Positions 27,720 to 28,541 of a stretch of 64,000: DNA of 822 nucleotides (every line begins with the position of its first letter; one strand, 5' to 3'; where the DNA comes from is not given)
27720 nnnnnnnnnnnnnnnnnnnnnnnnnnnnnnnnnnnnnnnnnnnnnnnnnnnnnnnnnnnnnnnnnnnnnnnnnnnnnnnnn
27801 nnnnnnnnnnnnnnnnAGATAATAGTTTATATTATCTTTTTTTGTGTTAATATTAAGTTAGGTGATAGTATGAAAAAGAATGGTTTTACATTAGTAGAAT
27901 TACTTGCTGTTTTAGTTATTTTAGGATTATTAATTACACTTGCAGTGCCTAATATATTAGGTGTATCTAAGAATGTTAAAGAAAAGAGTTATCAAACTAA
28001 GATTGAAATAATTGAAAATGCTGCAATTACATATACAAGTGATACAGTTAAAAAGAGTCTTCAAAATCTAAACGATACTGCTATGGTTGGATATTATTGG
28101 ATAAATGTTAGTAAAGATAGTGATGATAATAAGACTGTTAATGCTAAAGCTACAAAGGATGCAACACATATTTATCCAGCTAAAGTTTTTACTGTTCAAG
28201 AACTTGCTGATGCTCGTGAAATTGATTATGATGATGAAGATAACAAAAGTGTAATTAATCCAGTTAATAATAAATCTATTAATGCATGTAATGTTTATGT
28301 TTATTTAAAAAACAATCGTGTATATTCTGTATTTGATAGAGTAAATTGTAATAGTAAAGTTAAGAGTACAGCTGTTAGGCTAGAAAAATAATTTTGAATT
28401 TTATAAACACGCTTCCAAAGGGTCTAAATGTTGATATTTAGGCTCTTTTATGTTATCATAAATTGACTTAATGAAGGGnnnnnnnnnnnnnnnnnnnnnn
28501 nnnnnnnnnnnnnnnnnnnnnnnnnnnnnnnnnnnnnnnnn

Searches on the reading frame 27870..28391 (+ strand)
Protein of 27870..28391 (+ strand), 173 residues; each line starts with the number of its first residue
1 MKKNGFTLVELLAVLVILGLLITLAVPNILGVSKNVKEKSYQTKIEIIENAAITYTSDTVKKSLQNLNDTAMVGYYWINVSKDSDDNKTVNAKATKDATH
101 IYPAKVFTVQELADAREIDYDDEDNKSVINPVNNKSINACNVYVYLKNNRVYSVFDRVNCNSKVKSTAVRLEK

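Call 19: search_protein_families(library=pfam, proteins=[window:27870-28391:+], max_evalue=0.01)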
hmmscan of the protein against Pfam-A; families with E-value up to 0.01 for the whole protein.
window:27870-28391:+ (173 aa): 1 family
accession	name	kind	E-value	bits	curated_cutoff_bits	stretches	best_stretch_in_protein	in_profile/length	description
PF07963.17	N_methyl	-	6.3e-07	29.2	21.2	1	2-25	3-26/27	Prokaryotic N-terminal methylation motif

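Call 95: search_protein_families(library=ncbifam, proteins=[window:27870-28391:+], max_evalue=0.01)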
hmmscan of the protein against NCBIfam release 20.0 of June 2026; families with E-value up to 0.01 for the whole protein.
window:27870-28391:+ (173 aa): 11 families
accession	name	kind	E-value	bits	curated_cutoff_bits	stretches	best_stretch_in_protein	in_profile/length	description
NF040999.1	pilin_ComGC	equivalog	3.3e-11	43.2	75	1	4-70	2-69/84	competence type IV pilus major pilin ComGC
TIGR01710.1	typeII_sec_gspG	equivalog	1.1e-10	41.6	88.85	1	5-60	2-57/134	type II secretion system major pseudopilin GspG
TIGR02532.1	IV_pilin_GFxxxE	domain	4.3e-07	29.5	16.3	1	4-26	2-24/24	prepilin-type N-terminal cleavage/methylation domain-containing protein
NF041775.1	typeIV_PilA_Myxo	equivalog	1.6e-05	25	400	1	3-58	10-65/214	type IV pilin protein PilA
NF041013.1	T4P_ComGE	equivalog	2.5e-05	24.3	49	1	2-57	2-58/83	competence type IV pilus minor pilin ComGE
NF038303.1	EPS_HpsB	equivalog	9.7e-05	22.4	150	1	3-96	2-88/211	hormogonium polysaccharide secretion pseudopilin HpsB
TIGR01708.2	typeII_sec_gspH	equivalog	0.00011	22.2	80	1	4-28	2-26/169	type II secretion system minor pseudopilin GspH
TIGR02596.1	TIGR02596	subfamily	0.0011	19.1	70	1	6-34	1-29/196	Verru_Chthon cassette protein D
NF040982.1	ComGD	equivalog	0.0013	19.2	70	1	3-45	1-43/139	competence type IV pilus minor pilin ComGD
NF007862.0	PRK10574.1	equivalog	0.0064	16.6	138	0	2-28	3-29/145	prepilin peptidase-dependent pilin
NF041002.1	pilin_ComGF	equivalog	0.0097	16.1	80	0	4-40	2-37/139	competence type IV pilus minor pilin ComGF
